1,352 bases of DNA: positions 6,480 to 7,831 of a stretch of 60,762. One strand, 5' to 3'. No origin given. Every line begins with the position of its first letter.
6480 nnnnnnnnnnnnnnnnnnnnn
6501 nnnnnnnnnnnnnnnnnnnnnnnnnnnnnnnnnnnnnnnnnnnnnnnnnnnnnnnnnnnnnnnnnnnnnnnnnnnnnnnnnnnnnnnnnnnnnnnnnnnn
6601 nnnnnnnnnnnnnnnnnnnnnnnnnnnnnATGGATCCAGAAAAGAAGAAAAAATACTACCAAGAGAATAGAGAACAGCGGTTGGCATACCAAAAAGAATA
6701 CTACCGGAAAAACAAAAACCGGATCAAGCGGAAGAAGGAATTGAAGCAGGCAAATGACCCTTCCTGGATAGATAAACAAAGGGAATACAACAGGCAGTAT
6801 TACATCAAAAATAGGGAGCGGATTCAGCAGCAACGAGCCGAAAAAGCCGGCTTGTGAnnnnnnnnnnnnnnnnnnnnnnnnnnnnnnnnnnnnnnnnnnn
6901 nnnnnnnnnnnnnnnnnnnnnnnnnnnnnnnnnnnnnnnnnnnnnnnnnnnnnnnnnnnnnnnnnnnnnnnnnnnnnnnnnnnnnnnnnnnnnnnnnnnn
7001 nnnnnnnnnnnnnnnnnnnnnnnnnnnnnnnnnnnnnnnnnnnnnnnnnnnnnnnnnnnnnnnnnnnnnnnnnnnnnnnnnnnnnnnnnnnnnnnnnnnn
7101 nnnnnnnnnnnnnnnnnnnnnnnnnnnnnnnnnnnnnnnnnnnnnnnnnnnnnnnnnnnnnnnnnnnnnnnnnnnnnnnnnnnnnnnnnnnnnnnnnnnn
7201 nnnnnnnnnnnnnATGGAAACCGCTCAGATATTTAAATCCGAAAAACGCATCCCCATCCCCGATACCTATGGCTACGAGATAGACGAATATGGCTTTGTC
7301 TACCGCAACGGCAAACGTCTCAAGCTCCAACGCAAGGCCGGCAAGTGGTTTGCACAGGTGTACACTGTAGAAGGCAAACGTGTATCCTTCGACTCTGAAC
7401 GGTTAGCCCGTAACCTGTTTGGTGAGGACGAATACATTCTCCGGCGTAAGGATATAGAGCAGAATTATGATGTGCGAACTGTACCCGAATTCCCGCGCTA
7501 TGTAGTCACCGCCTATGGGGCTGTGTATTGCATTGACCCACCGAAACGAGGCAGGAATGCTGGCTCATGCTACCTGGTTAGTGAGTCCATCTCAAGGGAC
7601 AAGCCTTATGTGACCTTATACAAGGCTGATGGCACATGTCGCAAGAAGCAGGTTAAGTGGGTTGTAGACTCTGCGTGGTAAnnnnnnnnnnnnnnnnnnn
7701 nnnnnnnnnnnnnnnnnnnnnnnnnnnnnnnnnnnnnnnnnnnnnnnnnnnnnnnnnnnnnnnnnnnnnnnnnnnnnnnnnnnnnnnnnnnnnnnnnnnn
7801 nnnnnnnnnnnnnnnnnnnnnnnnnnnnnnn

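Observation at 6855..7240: Nine phased direct repeats (iteron-like) flanking an AT-rich spacer at the early/late boundary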

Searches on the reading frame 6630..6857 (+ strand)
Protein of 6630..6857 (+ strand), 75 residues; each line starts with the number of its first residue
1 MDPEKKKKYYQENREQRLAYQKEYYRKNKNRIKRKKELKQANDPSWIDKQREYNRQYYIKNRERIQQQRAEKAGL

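Call 9: search_protein_families(library=pfam, proteins=[window:6630-6857:+], max_evalue=0.1)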
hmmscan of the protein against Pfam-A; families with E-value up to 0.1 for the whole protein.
window:6630-6857:+ (75 aa): 0 families

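Call 10: search_protein_families(library=phrogs, proteins=[window:6630-6857:+], max_evalue=0.01)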
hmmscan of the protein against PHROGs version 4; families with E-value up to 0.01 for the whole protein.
window:6630-6857:+ (75 aa): 2 families
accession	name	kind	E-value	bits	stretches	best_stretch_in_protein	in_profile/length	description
phrog_17714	-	unknown function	0.00042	21.6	1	4-68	17-78/129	-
phrog_36724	-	unknown function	0.0065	17.7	0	4-39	25-61/88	-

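Call 50: find_homologous_proteins(query=window:6630-6854:+, max_evalue=0.001)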
Query window:6630-6854:+ (75 aa): 2 proteins with E <= 0.001 among 10 candidates.
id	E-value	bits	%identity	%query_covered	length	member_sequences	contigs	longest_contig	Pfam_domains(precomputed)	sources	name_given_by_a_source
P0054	2.8e-31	125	93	96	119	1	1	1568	-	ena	-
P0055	5.4e-31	124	85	100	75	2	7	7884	-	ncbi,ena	-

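Call 51: find_encoding_contigs(protein=P0055, flank=4000, max_places=7)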
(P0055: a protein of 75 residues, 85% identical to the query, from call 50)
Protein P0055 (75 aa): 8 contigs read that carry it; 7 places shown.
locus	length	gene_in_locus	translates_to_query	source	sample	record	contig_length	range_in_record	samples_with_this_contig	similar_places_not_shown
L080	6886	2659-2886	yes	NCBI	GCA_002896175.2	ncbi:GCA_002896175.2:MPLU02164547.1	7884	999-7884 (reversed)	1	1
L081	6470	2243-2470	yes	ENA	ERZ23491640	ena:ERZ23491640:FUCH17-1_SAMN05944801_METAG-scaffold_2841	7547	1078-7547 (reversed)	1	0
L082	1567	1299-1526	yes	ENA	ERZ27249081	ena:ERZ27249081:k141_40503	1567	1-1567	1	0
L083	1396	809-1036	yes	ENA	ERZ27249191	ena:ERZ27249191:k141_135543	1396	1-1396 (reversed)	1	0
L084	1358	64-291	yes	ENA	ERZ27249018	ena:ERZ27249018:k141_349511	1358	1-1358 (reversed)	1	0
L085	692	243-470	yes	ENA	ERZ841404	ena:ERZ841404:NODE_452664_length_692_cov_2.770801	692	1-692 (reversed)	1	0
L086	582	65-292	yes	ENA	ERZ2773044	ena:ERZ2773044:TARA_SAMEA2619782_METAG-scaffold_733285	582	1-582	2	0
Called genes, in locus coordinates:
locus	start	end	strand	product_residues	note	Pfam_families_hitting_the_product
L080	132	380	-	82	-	-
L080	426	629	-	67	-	-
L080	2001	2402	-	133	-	-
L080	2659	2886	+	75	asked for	-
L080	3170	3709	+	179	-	-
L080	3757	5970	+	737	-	-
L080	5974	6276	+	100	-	-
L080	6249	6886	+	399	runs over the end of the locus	-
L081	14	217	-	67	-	-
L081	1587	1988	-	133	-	-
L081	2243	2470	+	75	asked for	-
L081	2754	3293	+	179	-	-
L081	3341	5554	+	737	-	-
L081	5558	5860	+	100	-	-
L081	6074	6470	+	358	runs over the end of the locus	-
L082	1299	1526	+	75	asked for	-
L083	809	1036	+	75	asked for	-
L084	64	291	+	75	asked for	-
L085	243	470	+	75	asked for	-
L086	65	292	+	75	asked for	-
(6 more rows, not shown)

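Call 53: find_encoding_contigs(protein=P0054, flank=3000, max_places=4)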
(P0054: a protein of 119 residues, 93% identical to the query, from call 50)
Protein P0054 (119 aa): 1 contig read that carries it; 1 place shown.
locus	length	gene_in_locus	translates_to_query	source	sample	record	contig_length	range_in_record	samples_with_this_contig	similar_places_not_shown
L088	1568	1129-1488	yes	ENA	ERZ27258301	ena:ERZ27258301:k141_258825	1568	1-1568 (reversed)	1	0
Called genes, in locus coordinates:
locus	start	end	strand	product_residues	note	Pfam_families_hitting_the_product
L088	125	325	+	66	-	-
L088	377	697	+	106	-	-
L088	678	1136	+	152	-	-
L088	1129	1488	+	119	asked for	-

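Call 84: search_protein_families(library=ncbifam, proteins=[window:6630-6857:+], max_evalue=0.01)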
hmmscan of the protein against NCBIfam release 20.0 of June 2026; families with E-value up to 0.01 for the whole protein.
window:6630-6857:+ (75 aa): 0 families
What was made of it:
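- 6630..6857 (+): p75: a 75-aa, very basic (pI 10.1) protein gene. It is the first gene of the rightward block, and the left array lies between its stop codon and its terminator-like hairpin. No Pfam or NCBIfam family; only PHROGs of unknown function (calls 9, 10, 84).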

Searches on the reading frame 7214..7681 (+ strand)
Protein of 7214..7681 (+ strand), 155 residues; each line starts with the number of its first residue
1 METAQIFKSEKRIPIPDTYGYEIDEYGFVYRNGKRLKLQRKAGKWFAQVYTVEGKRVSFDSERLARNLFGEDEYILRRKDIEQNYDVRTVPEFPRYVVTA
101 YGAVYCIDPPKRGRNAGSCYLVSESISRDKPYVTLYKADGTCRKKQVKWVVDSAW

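Call 9: search_protein_families(library=pfam, proteins=[window:7214-7681:+], max_evalue=0.1)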
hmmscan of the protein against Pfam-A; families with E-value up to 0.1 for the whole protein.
window:7214-7681:+ (155 aa): 0 families

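Call 10: search_protein_families(library=phrogs, proteins=[window:7214-7681:+], max_evalue=0.01)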
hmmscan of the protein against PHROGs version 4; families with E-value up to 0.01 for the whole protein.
window:7214-7681:+ (155 aa): 2 families
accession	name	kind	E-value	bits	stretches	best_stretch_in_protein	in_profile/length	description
phrog_959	-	DNA, RNA and nucleotide metabolism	0.0001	23.1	0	9-59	5-58/138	HNH endonuclease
phrog_6086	-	DNA, RNA and nucleotide metabolism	0.00067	20.9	1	16-155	9-141/147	HNH endonuclease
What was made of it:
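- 7214..7681 (+): p155: a 155-aa basic protein made of two NUMOD4-type beta-sheet/helix modules, with no nuclease domain. Best candidate binder. Weak 'HNH endonuclease' PHROG hits (call 10).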

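Call 33: find_homologous_proteins(query=window:7214-7678:+, max_evalue=0.001)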
Query window:7214-7678:+ (155 aa): 53 proteins with E <= 0.001 among 62 candidates.
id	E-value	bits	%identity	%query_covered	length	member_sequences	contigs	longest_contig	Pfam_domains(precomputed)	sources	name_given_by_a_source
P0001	1.9e-92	325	92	100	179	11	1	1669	-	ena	-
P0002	1.7e-77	277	76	99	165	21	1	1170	-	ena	-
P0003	2.1e-65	237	68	100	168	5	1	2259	-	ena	-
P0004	2.4e-65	237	68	96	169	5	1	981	-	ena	-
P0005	3.6e-64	233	70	98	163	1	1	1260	-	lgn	-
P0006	1.3e-62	228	68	94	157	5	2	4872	-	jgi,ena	-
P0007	1.8e-62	228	66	99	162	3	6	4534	-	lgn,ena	-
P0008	2.0e-62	228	65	100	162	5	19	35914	-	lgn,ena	-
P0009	1.7e-61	225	66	97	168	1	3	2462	-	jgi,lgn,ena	-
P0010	3.2e-61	224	68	98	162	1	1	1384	-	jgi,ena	-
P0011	3.2e-61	224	65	100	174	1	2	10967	-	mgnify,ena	mgnify:CR=1 FL=1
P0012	4.2e-61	223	67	94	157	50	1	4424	-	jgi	-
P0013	6.7e-61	223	67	99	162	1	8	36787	-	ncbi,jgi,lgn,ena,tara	tara:strand:+ start:753 stop:1241 length:489 start_codon:yes stop_codon:yes gene_type:complete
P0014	1.1e-60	222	64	99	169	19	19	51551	-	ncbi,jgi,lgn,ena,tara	jgi:hypothetical protein|tara:strand:+ start:417 stop:926 length:510 start_codon:yes stop_codon:yes 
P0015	1.2e-60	222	65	97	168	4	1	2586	-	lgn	-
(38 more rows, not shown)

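Call 40: predict_structure(alignment_id=A1)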
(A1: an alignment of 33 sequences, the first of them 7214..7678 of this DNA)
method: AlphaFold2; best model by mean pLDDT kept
length: 155 residues; sequences in the alignment: 33
mean_pLDDT: 88.2   pTM: 0.61
mean pLDDT of the five models: 88.2, 88.0, 87.3, 87.0, 86.8
residues with pLDDT >= 90: 103; 70-90: 40; 50-70: 4; < 50: 8
segments of 3 or more residues with pLDDT < 50: 1-8
pLDDT, mean of each block of 10 residues (from residue 1): 45 91 93 92 90 93 88 80 92 95 93 87 93 92 95 96
secondary structure, 60 per line:
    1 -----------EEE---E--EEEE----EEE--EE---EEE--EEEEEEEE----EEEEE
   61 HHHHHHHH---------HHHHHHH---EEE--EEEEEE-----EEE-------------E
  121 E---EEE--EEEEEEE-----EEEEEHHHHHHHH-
elements in order: E12-14 E21-24 E29-31 E39-41 E44-51 E56-60 H61-68 H78-84 E88-90 E93-98 E104-106 E125-127 E130-136 E142-146 H147-154
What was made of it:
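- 7214..7681 (+): AlphaFold2 model, pLDDT 88 (call 40).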

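Call 43: fold_search(model_id=the predicted structure, library=pdb)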
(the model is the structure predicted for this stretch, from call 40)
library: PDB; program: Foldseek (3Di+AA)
matches with E <= 10: 852; with E <= 0.001: 0
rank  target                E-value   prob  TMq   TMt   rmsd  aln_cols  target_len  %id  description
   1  7mq9_L4               7.7e-02  0.16  0.17  0.11  18.4       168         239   10  Cryo-EM structure of the human SSU processome, state pre-A1* (released 2021-09-22)
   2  7qep_S4               8.1e-02  0.16  0.17  0.11  18.1       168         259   11  Cryo-EM structure of the ribosome from Encephalitozoon cuniculi (released 2022-02-09)
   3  9fhl_E                8.1e-02  0.14  0.16  0.11  18.5       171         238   14  High-resolution cryo-EM structure of Saccharolobus solfataricus 30S ribosomal subunit bound to mRNA and initiator tRNA (released 2025-01-15)
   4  6zon_q                8.6e-02  0.15  0.17  0.11  19.2       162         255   12  SARS-CoV-2 Nsp1 bound to a human 43S preinitiation ribosome complex - state 1 (released 2020-07-29)
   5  4o9y_G                9.6e-02  0.10  0.16  0.02  18.2       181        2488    8  Crystal Structure of TcdA1 (released 2014-02-26)
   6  9y49_AE               1.0e-01  0.13  0.16  0.10  17.6       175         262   10  Structure of tuco-tuco ribosome with P/E tRNA and eEF2 (rotated) (released 2026-02-18)
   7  8auv_A                1.1e-01  0.13  0.17  0.10  19.1       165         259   14  Cryo-EM structure of the plant 40S subunit (released 2023-06-07)
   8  9bh5_AE               1.1e-01  0.14  0.16  0.10  17.9       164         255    8  High-resolution C. elegans 80S ribosome structure - class 1 (released 2024-09-04)
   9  3j7p_SE               1.1e-01  0.14  0.17  0.10  18.6       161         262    9  Structure of the 80S mammalian ribosome bound to eEF2 (released 2014-09-03)
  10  6tmf_F                1.2e-01  0.15  0.17  0.11  18.4       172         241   12  Structure of an archaeal ABCE1-bound ribosomal post-splitting complex (released 2020-02-12)
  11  6ybw_C                1.2e-01  0.14  0.17  0.11  19.2       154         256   12  Structure of a human 48S translational initiation complex - 40S body (released 2020-09-16)
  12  9npx_D                1.3e-01  0.14  0.17  0.10  18.3       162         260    9  SARS-CoV-2 nsp1 bound to the Rhinolophus lepidus 40S ribosomal subunit (local refinement of the 40S body) (released 2025-06-11)
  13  7olc_SE               1.3e-01  0.12  0.17  0.10  19.1       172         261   12  Thermophilic eukaryotic 80S ribosome at idle POST state (released 2022-01-26)
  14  5ods_D                1.3e-01  0.09  0.15  0.07  14.9       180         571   13  Structure of a phosphoprotein-protein complex (released 2018-03-14)
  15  4rs6_A                1.3e-01  0.20  0.20  0.15  16.5       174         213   10  Crystal structure of the C domain of Polo like Kinase II in Homo Sapiens (released 2014-12-03)
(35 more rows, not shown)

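Call 45: search_solved_structures(query=A1, max_evalue=10)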
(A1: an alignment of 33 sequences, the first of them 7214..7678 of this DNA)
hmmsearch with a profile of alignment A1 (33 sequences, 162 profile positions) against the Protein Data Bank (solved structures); distinct sequences matched with E-value up to 10: 2.
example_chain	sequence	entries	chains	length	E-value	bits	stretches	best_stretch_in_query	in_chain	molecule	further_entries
9dvt_R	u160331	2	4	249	0.44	13.6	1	96-115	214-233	DNA-binding dual master transcriptional regulator RpaA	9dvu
5fmt_A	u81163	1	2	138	2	11.4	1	46-87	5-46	FLAGELLAR ASSOCIATED PROTEIN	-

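Call 49: fold_search(model_id=the predicted structure, library=viral)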
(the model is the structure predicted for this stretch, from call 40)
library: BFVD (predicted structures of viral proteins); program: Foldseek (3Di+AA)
matches with E <= 10: 1400; with E <= 0.001: 35
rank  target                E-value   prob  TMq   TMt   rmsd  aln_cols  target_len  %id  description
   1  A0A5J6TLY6            6.2e-09  1.00  0.41  0.41  13.2       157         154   22  (no name in the UniProt tables at hand)
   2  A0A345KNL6            1.9e-08  1.00  0.39  0.26  12.7       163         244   21  (no name in the UniProt tables at hand)
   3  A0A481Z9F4            2.2e-07  1.00  0.38  0.09  11.4       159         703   16  HNH endonuclease [Pithovirus LCPAC401]
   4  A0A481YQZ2            7.6e-07  1.00  0.38  0.12  13.8       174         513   19  HNH endonuclease [Marseillevirus LCMAC101]
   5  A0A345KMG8            8.4e-07  1.00  0.35  0.41   9.5       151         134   17  HNH endonuclease [Arthrobacter phage KeaneyLin]
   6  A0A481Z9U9            8.9e-07  1.00  0.38  0.11  17.7       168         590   13  HNH endonuclease [Pithovirus LCPAC401]
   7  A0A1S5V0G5            2.7e-06  1.00  0.36  0.17  12.1       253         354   13  (no name in the UniProt tables at hand)
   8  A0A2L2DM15            3.2e-06  1.00  0.41  0.23   9.3       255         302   12  Intron encoded HNH endonuclease [Acanthamoeba polyphaga mimivirus]
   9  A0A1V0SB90            4.5e-06  1.00  0.37  0.23   9.4       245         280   13  HNH endonuclease [Catovirus CTV1]
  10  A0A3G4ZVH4            4.8e-06  1.00  0.42  0.26   9.1       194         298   14  HNH endonuclease (Fragment) [Edafosvirus sp.]
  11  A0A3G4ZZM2            5.3e-06  1.00  0.35  0.12  18.2       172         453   16  Putative HNH endonuclease [Faunusvirus sp.]
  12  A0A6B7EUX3            7.5e-06  1.00  0.37  0.13  14.7       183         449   15  (no name in the UniProt tables at hand)
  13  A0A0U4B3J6            8.4e-06  1.00  0.40  0.46   7.4       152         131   18  HNH endonuclease [Arthrobacter phage Jasmine]
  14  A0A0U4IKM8            1.1e-05  1.00  0.39  0.28   7.6       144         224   19  HNH endonuclease [Arthrobacter phage Circum]
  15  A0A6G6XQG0            1.1e-05  1.00  0.39  0.17  10.5       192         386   14  (no name in the UniProt tables at hand)
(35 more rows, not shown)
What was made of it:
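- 7214..7681 (+): Foldseek against viral models hits the NUMOD4 modules of HNH/homing endonucleases, E down to 6e-9 (call 49).
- On Operator array of a phage regulator: The candidate is the 155-aa protein, which has a tandem NUMOD4 fold (calls 40, 49).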

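Call 52: find_encoding_contigs(protein=P0001, flank=3000, max_places=4)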
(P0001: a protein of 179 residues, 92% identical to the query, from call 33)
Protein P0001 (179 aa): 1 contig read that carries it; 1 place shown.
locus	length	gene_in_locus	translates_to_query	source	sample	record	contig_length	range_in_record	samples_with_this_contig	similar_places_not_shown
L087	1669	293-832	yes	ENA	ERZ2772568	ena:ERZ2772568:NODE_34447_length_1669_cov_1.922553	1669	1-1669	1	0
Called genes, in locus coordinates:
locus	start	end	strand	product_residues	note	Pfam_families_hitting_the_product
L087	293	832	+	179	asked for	-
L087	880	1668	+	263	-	?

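Call 84: search_protein_families(library=ncbifam, proteins=[window:7214-7681:+], max_evalue=0.01)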
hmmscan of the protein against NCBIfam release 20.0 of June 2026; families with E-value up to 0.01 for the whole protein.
window:7214-7681:+ (155 aa): 0 families
